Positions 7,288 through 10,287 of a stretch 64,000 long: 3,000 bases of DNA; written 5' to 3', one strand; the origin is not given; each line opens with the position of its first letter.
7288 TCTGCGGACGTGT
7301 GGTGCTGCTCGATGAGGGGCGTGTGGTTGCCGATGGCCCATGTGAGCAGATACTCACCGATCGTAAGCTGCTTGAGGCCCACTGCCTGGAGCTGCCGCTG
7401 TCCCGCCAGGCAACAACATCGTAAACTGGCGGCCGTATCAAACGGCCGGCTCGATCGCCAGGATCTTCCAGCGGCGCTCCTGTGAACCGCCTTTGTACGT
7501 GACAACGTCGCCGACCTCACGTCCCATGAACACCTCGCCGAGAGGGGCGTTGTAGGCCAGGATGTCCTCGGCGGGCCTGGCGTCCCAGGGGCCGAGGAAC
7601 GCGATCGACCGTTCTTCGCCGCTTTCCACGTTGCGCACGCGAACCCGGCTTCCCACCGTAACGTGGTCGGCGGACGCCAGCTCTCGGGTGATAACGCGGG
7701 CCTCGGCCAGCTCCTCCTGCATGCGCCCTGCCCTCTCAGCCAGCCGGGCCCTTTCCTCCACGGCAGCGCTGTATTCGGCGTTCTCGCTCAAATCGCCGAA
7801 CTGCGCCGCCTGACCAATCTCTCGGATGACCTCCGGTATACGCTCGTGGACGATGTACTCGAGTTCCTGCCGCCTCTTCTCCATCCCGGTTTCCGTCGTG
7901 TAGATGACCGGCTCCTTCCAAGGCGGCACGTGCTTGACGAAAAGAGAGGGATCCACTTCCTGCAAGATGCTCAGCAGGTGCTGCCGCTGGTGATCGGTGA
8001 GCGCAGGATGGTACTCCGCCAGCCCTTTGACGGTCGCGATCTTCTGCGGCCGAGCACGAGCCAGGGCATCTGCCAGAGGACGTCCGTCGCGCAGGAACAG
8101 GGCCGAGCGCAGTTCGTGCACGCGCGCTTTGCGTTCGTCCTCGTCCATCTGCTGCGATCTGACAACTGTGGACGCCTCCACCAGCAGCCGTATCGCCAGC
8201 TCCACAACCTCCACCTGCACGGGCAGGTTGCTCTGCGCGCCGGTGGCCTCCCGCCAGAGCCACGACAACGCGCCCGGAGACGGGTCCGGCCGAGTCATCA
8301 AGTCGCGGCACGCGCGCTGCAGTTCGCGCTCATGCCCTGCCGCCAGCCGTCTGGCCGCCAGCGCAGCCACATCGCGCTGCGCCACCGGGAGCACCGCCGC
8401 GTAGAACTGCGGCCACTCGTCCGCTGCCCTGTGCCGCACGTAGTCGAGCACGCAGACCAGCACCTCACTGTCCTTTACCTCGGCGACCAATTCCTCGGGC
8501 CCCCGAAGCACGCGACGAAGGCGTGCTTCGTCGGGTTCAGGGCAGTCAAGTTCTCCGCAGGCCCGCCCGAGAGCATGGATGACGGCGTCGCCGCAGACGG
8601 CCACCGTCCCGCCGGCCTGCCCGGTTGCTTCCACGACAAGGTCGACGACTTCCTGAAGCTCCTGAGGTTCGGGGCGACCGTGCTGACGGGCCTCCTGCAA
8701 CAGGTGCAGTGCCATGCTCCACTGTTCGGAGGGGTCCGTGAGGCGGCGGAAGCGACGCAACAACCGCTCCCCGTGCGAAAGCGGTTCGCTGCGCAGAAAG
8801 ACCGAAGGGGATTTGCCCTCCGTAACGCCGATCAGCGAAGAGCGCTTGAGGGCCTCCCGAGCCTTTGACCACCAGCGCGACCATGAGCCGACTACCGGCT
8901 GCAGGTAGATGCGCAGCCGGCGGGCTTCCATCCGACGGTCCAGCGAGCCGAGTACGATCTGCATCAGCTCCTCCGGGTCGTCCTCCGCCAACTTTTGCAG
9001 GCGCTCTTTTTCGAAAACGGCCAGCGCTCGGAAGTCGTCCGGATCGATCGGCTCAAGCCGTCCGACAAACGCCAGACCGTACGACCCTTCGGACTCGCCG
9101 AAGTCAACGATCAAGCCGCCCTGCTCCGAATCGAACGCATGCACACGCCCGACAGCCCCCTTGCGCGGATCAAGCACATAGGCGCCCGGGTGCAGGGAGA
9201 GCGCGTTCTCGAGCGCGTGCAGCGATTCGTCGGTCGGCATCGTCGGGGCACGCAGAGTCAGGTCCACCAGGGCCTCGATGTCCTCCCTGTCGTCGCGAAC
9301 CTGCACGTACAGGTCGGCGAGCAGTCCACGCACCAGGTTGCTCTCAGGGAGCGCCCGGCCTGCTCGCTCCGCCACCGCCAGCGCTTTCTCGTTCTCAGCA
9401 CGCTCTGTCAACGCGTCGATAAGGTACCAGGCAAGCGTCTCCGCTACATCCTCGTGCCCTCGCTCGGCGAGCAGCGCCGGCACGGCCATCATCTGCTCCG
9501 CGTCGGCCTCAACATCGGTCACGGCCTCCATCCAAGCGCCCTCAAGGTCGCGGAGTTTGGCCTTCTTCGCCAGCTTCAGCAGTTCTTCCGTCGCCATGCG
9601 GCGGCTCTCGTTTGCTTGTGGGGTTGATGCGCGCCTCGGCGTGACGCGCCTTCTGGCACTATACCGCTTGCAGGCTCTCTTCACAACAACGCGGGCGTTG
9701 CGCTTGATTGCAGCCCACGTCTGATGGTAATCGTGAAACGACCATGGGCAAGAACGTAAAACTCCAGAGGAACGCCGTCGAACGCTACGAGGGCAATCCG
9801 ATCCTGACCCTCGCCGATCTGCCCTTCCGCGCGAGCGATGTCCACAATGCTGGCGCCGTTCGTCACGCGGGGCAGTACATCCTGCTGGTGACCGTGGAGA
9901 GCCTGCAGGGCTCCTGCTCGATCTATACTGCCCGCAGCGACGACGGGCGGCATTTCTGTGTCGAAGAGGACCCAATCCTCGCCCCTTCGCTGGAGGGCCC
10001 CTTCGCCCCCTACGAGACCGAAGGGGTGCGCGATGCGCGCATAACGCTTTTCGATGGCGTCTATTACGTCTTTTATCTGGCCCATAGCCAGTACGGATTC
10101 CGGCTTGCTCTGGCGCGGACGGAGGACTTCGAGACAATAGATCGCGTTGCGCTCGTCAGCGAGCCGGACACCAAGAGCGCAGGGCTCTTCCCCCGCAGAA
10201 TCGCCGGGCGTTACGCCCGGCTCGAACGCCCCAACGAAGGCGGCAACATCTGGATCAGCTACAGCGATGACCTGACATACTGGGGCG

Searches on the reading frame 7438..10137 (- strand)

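Call 96: search_protein_families(library=pfam, proteins=[window:7438-10137:-], max_evalue=0.00001)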
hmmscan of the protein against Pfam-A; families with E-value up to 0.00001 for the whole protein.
window:7438-10137:- (899 aa): 2 families
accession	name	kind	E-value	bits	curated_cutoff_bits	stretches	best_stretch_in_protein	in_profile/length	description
PF01272.25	GreA_GreB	-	8e-18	64.6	26.9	1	822-896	2-76/77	Transcription elongation factor, GreA/GreB, C-term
PF03449.20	GreA_GreB_N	-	1.6e-17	63.9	24.5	1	745-815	1-71/71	Transcription elongation factor, N-terminal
